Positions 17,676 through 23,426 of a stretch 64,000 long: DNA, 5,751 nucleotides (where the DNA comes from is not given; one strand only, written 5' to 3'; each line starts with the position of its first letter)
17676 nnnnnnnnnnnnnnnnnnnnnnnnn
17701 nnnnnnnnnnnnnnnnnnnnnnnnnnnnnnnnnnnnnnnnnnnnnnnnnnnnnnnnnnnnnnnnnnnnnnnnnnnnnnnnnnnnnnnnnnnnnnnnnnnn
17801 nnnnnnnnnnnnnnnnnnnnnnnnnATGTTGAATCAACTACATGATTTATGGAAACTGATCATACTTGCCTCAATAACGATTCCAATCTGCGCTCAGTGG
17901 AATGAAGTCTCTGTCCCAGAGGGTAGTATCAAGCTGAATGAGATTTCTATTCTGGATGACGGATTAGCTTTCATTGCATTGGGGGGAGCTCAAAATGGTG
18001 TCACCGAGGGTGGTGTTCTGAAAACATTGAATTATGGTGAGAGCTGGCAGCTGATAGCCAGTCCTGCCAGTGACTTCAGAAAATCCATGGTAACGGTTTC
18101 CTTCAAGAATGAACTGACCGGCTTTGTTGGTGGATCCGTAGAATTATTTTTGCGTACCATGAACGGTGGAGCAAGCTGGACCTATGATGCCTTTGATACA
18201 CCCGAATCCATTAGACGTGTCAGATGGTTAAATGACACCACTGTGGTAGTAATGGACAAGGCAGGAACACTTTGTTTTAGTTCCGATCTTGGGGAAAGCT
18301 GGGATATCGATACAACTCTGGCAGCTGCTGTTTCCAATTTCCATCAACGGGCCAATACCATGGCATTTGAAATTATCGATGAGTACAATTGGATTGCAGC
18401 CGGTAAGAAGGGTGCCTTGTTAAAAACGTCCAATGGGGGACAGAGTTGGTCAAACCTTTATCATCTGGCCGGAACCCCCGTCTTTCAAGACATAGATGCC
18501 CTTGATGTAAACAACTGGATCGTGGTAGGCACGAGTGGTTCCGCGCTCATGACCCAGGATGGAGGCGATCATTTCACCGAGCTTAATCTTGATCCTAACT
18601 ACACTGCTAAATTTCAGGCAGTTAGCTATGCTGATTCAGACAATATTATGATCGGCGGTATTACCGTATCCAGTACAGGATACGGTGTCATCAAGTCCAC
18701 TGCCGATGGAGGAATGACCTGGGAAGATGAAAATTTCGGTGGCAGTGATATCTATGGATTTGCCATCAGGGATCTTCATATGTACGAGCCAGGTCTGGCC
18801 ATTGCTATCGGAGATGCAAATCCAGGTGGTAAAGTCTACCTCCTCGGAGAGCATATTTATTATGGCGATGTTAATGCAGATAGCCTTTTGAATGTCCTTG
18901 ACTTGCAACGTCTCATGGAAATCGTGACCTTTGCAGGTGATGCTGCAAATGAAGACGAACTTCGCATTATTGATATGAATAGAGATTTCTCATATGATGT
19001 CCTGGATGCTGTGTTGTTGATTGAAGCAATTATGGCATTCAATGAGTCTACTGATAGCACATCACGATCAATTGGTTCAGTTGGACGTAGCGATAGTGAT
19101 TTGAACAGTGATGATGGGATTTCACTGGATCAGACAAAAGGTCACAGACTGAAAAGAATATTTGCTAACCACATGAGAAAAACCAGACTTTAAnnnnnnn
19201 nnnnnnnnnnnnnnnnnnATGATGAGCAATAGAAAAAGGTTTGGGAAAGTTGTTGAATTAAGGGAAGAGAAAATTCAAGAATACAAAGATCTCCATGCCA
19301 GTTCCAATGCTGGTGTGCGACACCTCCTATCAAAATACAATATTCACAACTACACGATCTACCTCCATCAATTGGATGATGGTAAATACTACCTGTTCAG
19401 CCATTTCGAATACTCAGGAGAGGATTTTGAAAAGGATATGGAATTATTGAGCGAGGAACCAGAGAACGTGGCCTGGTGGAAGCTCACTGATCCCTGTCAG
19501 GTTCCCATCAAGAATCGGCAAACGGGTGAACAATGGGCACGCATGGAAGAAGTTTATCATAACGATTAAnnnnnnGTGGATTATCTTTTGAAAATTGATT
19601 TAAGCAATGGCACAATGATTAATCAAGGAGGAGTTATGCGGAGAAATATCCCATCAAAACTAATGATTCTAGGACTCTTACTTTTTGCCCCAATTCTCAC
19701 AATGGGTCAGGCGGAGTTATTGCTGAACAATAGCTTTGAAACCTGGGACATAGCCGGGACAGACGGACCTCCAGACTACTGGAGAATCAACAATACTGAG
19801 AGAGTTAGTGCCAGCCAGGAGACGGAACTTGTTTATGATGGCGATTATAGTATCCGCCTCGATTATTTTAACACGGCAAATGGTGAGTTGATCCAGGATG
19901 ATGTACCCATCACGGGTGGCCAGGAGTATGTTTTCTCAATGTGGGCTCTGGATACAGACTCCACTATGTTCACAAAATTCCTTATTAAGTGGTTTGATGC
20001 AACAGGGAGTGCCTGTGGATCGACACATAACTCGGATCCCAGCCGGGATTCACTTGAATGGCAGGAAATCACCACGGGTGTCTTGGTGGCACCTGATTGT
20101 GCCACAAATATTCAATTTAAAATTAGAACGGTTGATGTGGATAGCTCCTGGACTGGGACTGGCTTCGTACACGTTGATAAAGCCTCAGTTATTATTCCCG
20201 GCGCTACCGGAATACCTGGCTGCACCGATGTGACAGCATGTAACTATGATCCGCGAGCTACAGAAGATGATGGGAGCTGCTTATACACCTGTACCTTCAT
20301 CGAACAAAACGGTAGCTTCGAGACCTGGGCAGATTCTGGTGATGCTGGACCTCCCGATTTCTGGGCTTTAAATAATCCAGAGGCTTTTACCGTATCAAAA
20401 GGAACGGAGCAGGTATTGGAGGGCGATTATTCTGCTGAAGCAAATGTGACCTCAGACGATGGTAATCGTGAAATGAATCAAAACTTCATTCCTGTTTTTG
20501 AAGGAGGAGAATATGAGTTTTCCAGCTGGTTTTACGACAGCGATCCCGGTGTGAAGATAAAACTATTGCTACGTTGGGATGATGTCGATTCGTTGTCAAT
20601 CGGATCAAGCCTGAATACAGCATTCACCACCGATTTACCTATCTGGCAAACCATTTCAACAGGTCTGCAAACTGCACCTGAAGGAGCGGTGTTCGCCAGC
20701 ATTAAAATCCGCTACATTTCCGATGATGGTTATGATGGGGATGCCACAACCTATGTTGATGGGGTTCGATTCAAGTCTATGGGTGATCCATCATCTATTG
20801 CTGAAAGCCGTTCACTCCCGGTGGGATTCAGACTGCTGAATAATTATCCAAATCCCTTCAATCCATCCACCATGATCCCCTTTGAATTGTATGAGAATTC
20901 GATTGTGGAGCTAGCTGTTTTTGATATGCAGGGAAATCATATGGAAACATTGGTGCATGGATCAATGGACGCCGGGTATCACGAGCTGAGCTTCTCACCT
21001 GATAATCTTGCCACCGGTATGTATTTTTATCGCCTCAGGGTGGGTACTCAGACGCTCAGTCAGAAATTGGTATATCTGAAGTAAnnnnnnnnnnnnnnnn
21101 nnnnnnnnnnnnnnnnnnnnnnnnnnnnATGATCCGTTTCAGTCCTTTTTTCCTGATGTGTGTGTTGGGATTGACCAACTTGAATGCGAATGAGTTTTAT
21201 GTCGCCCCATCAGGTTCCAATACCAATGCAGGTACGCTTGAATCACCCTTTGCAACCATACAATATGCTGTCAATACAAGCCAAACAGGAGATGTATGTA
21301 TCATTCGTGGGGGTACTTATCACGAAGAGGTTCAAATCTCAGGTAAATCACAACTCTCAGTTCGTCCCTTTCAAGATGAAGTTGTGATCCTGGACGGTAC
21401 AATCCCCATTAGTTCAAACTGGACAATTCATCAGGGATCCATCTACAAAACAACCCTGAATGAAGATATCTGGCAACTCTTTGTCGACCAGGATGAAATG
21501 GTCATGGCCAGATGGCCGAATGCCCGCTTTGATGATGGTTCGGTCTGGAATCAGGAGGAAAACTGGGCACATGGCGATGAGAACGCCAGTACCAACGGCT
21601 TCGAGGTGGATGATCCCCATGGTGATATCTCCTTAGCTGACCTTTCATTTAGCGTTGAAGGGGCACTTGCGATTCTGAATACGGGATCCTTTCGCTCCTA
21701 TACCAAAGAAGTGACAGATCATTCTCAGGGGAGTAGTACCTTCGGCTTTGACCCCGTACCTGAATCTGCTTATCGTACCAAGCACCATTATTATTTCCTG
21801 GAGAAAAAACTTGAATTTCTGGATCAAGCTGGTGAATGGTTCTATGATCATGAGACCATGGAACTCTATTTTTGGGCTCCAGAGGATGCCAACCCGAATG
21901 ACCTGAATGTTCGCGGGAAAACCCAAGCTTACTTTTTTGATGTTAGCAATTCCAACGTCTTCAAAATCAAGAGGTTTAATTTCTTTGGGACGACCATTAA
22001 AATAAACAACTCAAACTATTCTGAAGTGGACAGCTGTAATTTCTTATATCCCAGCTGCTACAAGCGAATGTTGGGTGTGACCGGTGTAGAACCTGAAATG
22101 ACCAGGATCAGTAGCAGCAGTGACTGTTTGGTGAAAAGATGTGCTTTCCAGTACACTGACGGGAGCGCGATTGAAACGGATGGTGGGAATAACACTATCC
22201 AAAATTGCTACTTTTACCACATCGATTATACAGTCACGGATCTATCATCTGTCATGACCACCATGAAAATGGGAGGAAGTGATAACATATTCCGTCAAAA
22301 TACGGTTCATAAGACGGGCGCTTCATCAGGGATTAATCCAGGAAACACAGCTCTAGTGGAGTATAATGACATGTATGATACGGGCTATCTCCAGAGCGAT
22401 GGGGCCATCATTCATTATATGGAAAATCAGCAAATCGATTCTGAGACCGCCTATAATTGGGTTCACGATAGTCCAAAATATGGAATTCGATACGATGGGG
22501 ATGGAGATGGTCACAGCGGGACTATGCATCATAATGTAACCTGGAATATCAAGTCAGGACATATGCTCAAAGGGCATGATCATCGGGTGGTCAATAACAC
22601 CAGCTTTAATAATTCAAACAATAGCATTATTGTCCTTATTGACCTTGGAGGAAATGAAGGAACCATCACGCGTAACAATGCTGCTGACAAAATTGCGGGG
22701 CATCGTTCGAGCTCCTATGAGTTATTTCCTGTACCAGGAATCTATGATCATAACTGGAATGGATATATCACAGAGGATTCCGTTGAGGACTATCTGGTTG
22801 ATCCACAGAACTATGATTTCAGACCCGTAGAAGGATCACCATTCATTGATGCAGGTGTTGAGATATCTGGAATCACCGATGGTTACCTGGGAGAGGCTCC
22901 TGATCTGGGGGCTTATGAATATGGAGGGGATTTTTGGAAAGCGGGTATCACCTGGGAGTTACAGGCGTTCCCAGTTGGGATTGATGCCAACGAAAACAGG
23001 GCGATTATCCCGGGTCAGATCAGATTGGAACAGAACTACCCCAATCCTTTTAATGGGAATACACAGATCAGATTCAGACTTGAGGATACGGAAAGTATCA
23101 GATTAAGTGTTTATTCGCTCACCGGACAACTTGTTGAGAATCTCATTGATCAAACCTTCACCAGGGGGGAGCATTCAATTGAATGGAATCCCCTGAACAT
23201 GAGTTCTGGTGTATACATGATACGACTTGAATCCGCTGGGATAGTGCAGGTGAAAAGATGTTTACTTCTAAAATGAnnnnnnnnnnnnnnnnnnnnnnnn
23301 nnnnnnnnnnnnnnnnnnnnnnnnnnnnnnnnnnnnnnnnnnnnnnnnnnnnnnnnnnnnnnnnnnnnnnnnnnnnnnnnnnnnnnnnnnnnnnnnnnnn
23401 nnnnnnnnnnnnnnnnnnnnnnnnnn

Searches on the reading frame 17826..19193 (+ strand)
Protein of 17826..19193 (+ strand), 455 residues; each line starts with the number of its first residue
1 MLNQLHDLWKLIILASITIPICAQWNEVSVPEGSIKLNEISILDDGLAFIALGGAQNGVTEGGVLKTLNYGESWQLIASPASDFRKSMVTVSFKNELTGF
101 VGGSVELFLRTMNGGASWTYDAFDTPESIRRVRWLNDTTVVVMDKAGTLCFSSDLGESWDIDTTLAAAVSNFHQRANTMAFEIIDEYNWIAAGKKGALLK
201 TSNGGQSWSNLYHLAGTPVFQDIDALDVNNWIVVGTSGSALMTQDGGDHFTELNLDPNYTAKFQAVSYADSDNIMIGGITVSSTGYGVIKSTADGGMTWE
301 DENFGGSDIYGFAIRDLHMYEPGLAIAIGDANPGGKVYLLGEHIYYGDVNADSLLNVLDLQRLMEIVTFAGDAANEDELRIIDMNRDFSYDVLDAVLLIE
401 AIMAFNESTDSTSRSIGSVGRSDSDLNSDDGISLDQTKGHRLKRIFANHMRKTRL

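Call 3: search_protein_families(library=pfam, proteins=[window:17826-19193:+], max_evalue=1)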
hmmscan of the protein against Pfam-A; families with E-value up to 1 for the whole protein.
window:17826-19193:+ (455 aa): 4 families
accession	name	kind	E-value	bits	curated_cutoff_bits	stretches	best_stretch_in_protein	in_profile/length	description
PF14870.12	PSII_BNR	-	1.7e-14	54.2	27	3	213-300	13-95/303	Photosynthesis system II assembly factor YCF48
PF15902.12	Sortilin-Vps10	-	5.7e-06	25.8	33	2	198-300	3-110/446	Sortilin, neurotensin receptor 3,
PF00404.24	Dockerin_1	-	0.0004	21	22.9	1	346-402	1-56/57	Dockerin type I domain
PF02012.26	BNR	-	0.004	17.4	27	0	292-300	3-11/12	BNR/Asp-box repeat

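Call 4: search_protein_families(library=ncbifam, proteins=[window:17826-19193:+], max_evalue=1)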
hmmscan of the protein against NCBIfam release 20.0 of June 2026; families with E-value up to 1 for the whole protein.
window:17826-19193:+ (455 aa): 2 families
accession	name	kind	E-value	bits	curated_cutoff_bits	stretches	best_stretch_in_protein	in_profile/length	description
NF010237.0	PRK13684.1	equivalog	2.6e-15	56.3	326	2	172-302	42-167/334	photosynthesis system II assembly factor Ycf48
NF045728.1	glycosyl_F510_1955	equivalog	3e-08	33.2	175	2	61-164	71-175/246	F510_1955 family glycosylhydrolase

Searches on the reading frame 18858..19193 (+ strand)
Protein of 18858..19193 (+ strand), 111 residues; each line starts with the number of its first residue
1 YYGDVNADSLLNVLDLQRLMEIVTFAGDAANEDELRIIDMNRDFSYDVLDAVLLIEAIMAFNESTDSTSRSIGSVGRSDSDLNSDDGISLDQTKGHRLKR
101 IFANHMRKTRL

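Call 9: search_protein_families(library=pfam, proteins=[window:18858-19193:+], max_evalue=10)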
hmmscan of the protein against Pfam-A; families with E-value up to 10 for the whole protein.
window:18858-19193:+ (111 aa): 1 family
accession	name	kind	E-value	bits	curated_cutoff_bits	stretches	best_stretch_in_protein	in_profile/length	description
PF00404.24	Dockerin_1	-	4.7e-05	23.9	22.9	2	2-58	1-56/57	Dockerin type I domain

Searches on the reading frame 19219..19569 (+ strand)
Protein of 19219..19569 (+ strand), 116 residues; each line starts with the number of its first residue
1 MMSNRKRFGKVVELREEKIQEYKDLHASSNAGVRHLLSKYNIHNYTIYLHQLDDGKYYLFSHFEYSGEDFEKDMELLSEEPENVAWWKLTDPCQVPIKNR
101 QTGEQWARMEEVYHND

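Call 60: search_protein_families(library=pfam, proteins=[window:19219-19569:+], max_evalue=0.001)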
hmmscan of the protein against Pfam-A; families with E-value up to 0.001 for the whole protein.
window:19219-19569:+ (116 aa): 1 family
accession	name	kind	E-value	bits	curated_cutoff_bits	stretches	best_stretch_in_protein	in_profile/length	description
PF05336.19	rhaM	-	4.2e-22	78.8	23.4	1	7-114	1-104/105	L-rhamnose mutarotase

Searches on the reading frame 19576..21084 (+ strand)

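Call 3: search_protein_families(library=pfam, proteins=[window:19576-21084:+], max_evalue=1)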
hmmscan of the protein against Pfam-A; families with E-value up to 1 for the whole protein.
window:19576-21084:+ (502 aa): 4 families
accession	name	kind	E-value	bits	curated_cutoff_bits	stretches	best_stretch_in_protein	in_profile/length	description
PF02018.23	CBM_4_9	-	5.5e-10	40.2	25.9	2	47-129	2-76/136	Carbohydrate binding domain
PF18962.6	Por_Secre_tail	-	7.2e-07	29.8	27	1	424-499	2-74/75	Secretion system C-terminal sorting domain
PF13585.12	CHU_C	-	0.037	14.6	27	0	444-493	29-77/86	CHU_C Type IX secretion signal domain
PF21199.3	LAMININ_IV_B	-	0.22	11.4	27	1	179-217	17-55/210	Laminin IV type B domain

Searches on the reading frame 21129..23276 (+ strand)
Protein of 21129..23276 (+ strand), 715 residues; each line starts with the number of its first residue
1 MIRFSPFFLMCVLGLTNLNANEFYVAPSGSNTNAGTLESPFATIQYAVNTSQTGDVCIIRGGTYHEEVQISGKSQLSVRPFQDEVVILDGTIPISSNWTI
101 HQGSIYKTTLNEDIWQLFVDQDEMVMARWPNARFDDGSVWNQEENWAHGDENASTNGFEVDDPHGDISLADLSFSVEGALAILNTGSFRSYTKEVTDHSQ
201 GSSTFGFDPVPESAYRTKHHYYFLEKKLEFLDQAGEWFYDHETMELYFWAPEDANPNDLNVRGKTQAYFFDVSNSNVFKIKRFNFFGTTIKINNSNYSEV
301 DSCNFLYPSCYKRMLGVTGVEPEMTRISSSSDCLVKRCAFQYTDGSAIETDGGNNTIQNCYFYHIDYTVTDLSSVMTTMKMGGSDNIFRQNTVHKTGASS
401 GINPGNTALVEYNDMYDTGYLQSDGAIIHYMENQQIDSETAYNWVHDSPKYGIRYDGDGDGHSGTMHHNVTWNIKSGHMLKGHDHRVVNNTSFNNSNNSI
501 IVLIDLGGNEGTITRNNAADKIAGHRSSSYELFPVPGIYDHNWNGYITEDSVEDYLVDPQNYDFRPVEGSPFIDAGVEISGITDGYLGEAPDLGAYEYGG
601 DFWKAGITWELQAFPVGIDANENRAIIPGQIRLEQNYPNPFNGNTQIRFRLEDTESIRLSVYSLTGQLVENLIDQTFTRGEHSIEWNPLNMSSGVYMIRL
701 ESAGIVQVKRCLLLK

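Call 10: search_protein_families(library=pfam, proteins=[window:21129-23276:+], max_evalue=0.001)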
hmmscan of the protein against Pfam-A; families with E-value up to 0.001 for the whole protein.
window:21129-23276:+ (715 aa): 3 families
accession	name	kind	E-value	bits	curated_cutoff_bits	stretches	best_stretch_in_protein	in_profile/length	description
PF18962.6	Por_Secre_tail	-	8.1e-10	39.3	27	1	637-710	2-72/75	Secretion system C-terminal sorting domain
PF21231.2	GH141_M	-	6.2e-05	23.3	27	1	214-249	119-154/156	GH141 insertion domain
PF22842.2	Pel9A-like_beta_helix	-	0.00088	18.8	25.2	0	21-65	9-53/370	Pel9A-like, right handed beta helix region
